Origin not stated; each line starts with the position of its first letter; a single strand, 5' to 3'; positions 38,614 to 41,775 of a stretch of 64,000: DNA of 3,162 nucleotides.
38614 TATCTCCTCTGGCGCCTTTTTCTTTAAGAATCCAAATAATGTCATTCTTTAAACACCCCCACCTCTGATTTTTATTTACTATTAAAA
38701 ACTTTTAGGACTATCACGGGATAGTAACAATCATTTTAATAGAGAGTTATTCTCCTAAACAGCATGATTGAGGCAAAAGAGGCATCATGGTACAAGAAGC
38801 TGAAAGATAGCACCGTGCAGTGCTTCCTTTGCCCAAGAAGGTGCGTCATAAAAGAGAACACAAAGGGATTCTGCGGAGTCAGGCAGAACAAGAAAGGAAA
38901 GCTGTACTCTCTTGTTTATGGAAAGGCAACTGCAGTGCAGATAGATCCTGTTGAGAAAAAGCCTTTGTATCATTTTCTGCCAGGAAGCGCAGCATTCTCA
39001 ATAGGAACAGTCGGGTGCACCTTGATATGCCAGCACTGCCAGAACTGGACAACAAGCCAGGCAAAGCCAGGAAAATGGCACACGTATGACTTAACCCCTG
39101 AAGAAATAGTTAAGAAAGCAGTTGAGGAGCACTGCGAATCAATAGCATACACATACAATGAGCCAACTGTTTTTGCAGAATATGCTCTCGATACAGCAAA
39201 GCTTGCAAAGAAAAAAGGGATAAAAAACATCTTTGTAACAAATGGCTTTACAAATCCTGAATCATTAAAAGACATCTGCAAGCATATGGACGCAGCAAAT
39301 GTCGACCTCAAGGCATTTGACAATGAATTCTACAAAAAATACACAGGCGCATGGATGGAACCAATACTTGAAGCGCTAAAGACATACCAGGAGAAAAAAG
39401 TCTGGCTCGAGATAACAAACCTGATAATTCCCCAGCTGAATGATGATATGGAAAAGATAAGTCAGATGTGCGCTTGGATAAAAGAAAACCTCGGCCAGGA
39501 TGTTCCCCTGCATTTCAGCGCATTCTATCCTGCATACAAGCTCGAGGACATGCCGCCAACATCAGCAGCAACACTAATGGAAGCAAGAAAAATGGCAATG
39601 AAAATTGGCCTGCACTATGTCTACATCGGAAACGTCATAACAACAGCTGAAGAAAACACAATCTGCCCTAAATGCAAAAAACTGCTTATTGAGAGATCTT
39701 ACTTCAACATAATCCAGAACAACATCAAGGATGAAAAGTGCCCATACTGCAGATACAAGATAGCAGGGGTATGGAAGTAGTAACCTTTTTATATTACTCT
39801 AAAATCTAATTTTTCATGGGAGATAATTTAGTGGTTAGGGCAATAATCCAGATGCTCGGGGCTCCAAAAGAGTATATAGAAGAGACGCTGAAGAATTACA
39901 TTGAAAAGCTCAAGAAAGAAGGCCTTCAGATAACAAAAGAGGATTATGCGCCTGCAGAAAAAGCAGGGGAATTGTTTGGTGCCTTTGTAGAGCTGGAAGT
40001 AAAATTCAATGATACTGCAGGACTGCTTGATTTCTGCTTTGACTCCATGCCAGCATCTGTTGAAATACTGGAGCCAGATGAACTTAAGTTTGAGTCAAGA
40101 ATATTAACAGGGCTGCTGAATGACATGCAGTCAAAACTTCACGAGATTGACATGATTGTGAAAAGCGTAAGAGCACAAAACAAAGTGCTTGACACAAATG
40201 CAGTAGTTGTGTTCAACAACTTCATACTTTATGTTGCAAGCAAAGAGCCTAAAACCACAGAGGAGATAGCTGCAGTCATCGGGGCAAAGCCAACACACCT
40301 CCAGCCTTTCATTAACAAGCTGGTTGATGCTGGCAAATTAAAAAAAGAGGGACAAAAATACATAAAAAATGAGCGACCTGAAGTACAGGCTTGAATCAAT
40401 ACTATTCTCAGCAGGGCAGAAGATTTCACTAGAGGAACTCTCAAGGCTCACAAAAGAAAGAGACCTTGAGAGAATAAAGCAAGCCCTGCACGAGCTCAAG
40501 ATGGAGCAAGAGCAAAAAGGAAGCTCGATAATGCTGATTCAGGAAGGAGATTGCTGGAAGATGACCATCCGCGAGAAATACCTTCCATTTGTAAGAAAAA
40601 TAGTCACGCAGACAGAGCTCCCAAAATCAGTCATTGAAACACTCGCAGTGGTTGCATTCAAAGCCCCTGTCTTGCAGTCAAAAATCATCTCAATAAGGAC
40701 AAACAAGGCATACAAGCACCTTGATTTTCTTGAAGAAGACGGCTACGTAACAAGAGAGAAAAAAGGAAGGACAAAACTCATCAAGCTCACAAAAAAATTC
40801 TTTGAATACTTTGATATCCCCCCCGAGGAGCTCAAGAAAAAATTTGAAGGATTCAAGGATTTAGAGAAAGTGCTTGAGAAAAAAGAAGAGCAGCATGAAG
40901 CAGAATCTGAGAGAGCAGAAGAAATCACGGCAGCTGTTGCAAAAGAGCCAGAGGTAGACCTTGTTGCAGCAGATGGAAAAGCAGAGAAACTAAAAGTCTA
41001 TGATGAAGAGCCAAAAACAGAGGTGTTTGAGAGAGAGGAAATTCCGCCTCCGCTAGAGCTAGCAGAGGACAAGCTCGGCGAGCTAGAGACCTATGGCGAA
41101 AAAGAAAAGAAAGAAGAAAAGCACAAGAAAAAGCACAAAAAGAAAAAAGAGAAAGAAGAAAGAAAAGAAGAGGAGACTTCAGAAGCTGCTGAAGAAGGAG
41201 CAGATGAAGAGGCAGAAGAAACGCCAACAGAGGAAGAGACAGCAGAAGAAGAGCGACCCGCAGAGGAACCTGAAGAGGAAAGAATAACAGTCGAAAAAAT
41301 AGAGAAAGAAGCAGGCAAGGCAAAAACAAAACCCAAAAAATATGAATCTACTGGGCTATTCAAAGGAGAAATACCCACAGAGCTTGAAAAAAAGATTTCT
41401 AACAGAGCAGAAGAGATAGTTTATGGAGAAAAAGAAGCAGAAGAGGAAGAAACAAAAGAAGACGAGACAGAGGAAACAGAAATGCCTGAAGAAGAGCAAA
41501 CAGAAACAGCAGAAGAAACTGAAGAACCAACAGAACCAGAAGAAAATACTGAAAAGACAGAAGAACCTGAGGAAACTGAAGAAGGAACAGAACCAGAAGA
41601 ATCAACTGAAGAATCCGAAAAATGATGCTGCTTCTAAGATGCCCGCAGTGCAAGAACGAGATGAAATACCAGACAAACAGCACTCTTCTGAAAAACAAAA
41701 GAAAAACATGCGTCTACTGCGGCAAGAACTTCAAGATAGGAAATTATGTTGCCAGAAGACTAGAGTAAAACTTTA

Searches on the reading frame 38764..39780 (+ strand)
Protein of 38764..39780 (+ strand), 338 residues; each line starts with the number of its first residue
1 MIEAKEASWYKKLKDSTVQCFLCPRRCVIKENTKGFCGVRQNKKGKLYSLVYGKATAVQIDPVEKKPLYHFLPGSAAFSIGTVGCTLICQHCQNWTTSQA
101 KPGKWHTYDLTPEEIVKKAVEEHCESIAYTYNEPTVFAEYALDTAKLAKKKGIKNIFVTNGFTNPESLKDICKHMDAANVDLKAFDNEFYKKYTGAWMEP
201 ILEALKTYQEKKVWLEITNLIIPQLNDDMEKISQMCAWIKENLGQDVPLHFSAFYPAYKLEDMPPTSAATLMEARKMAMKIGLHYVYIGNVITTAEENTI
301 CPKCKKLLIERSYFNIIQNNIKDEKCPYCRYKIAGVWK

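Call 29: search_protein_families(library=pfam, proteins=[window:38764-39780:+], max_evalue=0.001)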
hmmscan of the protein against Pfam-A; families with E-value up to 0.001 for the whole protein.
window:38764-39780:+ (338 aa): 2 families
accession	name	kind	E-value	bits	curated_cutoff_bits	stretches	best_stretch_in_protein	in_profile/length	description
PF04055.27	Radical_SAM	-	6e-23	82.3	29.5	1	81-232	3-162/166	Radical SAM superfamily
PF13353.11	Fer4_12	-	3.3e-05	24.7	22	1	83-176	13-110/137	4Fe-4S single cluster domain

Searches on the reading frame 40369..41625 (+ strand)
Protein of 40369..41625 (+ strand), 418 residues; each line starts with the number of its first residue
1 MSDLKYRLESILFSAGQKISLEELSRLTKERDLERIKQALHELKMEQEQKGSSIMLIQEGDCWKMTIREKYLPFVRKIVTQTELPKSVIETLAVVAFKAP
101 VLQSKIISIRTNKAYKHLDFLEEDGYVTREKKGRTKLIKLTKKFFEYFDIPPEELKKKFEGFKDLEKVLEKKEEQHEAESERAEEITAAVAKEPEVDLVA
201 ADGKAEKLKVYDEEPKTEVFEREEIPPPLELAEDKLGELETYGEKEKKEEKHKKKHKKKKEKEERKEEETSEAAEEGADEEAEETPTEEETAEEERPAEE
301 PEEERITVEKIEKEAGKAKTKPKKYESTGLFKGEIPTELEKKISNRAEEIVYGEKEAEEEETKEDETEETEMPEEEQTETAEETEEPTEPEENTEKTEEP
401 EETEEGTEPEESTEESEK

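Call 29: search_protein_families(library=pfam, proteins=[window:40369-41625:+], max_evalue=0.001)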
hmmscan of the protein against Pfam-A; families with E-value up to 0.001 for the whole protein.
window:40369-41625:+ (418 aa): 2 families
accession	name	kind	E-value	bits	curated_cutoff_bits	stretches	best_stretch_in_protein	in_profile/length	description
PF04079.22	SMC_ScpB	-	3.3e-31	108.5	27.4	1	7-155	2-157/160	Segregation and condensation complex subunit ScpB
PF22665.2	DUF6293_C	-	1.7e-05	25.6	27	1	116-142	66-92/101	DUF6293 C-terminal winged helix domain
